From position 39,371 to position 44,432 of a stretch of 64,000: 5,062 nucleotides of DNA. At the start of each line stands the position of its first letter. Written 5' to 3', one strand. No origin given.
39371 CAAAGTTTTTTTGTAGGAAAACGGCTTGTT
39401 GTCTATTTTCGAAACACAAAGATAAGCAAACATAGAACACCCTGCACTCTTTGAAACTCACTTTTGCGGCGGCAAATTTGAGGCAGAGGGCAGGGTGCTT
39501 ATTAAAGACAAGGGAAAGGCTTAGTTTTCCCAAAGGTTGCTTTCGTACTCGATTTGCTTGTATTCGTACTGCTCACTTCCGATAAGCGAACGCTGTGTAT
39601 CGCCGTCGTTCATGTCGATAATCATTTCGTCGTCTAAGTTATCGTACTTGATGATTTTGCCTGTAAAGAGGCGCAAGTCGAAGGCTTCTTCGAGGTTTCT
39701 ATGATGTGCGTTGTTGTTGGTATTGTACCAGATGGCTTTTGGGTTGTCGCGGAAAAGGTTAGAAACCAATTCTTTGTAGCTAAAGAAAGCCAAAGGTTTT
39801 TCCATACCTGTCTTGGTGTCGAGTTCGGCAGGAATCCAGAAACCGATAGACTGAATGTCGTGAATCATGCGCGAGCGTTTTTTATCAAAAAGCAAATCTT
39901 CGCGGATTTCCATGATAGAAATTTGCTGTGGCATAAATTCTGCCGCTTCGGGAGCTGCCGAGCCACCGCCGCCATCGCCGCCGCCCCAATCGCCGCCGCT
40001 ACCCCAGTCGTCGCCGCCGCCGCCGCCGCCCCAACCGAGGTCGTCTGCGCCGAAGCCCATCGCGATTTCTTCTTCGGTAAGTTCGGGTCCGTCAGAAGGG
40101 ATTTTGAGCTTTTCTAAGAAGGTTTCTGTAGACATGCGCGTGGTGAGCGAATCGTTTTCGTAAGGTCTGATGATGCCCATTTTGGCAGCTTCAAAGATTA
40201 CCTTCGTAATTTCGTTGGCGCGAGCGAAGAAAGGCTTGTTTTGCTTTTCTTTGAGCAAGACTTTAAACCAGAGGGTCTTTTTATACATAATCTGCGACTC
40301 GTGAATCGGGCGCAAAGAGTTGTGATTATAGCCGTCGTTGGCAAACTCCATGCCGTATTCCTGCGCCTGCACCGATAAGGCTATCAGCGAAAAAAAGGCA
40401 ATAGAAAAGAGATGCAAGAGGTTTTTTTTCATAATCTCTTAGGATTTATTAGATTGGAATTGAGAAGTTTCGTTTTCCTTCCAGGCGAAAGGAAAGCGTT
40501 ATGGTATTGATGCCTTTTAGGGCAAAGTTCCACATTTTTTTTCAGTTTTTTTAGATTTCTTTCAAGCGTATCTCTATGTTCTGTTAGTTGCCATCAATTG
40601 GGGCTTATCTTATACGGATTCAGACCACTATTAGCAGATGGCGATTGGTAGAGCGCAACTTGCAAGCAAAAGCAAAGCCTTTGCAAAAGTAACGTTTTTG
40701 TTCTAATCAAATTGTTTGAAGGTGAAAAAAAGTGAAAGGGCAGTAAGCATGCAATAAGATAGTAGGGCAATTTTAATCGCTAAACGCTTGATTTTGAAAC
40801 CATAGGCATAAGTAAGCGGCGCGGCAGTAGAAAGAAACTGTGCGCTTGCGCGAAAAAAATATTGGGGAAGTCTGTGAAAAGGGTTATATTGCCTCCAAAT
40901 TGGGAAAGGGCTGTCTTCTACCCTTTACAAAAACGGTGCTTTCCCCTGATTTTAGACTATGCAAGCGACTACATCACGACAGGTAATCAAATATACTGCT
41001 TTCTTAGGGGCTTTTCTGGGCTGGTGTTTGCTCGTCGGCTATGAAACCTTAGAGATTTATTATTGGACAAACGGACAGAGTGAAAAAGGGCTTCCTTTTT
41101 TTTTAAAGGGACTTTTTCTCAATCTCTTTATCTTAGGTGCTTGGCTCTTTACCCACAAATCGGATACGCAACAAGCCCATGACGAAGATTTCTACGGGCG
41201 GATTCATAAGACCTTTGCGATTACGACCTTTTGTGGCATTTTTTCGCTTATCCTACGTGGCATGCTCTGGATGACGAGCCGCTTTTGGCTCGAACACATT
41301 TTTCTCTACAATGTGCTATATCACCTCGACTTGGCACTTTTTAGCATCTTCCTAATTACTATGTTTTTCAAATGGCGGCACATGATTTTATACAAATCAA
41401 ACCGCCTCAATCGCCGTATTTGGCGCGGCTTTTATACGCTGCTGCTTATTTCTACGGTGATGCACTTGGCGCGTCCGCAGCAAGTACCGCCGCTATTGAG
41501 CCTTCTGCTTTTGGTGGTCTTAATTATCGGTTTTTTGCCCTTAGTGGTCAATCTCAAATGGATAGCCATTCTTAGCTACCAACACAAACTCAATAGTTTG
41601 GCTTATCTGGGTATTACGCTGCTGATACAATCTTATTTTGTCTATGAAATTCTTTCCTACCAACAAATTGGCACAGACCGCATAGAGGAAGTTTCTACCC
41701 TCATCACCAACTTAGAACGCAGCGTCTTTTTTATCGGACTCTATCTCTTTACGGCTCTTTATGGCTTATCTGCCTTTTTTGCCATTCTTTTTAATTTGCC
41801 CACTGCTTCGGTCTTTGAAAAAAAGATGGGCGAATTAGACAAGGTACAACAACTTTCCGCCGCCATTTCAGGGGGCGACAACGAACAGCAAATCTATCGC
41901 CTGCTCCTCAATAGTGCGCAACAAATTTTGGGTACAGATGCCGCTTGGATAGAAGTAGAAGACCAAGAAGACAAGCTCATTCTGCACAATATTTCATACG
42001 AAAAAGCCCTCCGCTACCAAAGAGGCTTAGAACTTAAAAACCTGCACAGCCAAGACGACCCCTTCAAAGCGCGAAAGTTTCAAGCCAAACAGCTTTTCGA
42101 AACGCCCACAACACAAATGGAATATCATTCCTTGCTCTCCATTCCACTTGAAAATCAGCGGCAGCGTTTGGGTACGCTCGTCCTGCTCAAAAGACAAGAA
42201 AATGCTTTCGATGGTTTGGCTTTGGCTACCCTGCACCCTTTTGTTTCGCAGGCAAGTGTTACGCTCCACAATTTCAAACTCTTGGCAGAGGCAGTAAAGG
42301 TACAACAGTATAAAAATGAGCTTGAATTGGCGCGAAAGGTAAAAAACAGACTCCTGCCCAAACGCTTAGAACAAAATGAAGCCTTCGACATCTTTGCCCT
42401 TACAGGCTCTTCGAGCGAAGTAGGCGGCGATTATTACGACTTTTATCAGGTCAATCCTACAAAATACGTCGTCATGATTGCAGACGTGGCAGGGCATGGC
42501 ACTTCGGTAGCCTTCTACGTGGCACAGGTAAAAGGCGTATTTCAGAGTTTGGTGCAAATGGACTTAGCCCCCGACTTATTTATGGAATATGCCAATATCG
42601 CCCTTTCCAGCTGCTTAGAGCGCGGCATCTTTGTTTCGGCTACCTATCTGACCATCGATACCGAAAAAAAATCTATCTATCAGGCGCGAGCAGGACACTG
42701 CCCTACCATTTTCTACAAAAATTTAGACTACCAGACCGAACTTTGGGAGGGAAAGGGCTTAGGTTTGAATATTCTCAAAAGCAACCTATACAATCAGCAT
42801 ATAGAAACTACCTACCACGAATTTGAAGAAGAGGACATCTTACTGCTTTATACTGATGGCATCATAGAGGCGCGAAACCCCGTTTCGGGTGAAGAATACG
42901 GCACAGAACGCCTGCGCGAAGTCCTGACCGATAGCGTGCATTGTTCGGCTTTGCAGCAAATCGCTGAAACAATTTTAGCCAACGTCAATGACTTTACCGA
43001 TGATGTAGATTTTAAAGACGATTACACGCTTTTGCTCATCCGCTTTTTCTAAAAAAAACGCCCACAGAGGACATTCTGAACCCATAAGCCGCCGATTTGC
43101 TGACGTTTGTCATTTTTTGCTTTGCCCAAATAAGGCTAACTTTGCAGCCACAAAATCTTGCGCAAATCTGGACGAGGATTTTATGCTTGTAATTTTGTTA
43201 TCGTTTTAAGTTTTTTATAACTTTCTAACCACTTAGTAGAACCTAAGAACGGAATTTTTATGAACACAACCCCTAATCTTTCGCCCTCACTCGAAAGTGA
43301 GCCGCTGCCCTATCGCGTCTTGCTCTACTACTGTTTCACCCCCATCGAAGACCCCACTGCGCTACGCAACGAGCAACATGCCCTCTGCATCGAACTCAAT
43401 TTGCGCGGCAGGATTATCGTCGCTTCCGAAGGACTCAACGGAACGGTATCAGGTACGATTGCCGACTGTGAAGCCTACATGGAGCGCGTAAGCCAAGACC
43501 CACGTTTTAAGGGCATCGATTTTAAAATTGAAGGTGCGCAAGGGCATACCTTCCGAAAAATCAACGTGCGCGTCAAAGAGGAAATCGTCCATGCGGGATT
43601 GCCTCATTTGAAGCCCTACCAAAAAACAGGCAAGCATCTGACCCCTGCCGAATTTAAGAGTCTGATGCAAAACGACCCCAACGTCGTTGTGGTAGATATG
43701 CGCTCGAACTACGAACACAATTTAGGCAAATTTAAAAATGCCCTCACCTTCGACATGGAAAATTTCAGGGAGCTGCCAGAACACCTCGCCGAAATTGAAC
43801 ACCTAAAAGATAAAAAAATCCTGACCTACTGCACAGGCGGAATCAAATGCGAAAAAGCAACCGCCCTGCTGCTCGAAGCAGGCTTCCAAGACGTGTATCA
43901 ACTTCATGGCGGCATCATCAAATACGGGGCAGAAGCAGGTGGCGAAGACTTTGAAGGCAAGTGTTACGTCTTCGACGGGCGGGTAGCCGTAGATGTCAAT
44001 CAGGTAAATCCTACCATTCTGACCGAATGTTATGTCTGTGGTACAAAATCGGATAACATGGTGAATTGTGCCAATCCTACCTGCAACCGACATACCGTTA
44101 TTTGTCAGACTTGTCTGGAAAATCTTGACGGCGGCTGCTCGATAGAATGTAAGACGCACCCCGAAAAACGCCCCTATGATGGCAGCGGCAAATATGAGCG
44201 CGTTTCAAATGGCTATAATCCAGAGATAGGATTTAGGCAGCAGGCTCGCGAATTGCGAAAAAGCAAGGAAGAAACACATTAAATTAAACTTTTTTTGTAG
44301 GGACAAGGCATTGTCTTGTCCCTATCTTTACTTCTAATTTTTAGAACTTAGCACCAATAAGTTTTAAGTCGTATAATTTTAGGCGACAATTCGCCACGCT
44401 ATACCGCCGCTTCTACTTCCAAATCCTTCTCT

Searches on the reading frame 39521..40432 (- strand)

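Call 74: search_protein_families(library=pfam, proteins=[window:39521-40432:-], max_evalue=0.0001)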
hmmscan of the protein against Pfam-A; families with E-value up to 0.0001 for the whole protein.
window:39521-40432:- (303 aa): 1 family
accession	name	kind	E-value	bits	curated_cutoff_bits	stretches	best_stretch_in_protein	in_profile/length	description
PF19841.4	GldN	-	3.2e-62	210.6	23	1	43-302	1-228/228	Gliding motility associated protein GldN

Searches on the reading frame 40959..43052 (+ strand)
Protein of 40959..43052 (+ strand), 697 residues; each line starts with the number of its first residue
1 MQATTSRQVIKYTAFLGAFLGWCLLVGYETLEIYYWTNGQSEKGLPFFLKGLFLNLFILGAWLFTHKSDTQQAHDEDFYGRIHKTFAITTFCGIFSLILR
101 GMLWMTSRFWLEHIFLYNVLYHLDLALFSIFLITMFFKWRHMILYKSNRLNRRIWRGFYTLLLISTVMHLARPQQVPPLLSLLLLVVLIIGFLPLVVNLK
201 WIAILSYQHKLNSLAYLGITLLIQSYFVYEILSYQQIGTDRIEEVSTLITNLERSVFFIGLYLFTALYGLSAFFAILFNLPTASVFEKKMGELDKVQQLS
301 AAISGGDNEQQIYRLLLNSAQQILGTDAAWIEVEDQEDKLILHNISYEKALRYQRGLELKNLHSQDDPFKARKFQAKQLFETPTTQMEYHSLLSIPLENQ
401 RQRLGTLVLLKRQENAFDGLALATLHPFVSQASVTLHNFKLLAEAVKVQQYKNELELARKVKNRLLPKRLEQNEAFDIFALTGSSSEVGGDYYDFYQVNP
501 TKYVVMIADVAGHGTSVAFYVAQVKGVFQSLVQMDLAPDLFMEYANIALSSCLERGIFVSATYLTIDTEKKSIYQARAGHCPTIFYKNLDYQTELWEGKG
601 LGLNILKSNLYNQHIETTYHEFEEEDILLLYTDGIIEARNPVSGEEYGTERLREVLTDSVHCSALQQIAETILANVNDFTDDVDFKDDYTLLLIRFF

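Call 74: search_protein_families(library=pfam, proteins=[window:40959-43052:+], max_evalue=0.0001)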
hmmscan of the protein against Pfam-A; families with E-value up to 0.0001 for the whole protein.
window:40959-43052:+ (697 aa): 3 families
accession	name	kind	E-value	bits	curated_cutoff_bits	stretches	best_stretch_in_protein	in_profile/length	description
PF07228.17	SpoIIE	-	3.7e-36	125.3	25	1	501-696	3-191/192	Stage II sporulation protein E (SpoIIE)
PF13185.12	GAF_2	-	2.9e-06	28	28.6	1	308-437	3-136/136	GAF domain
PF01590.32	GAF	-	7.9e-05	23.6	22.4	0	310-436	3-133/133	GAF domain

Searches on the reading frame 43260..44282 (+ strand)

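Call 74: search_protein_families(library=pfam, proteins=[window:43260-44282:+], max_evalue=0.0001)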
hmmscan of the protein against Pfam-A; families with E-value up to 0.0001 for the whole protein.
window:43260-44282:+ (340 aa): 3 families
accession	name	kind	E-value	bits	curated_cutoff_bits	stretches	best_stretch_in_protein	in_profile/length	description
PF17773.7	UPF0176_N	-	2e-27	95.8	26.2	1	18-109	1-92/92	UPF0176 acylphosphatase like domain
PF12368.13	Rhodanese_C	-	1.8e-18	67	26.9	1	232-298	1-66/66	Rhodanase C-terminal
PF00581.25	Rhodanese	-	4.8e-14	53.1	22.2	1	128-222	1-99/102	Rhodanese-like domain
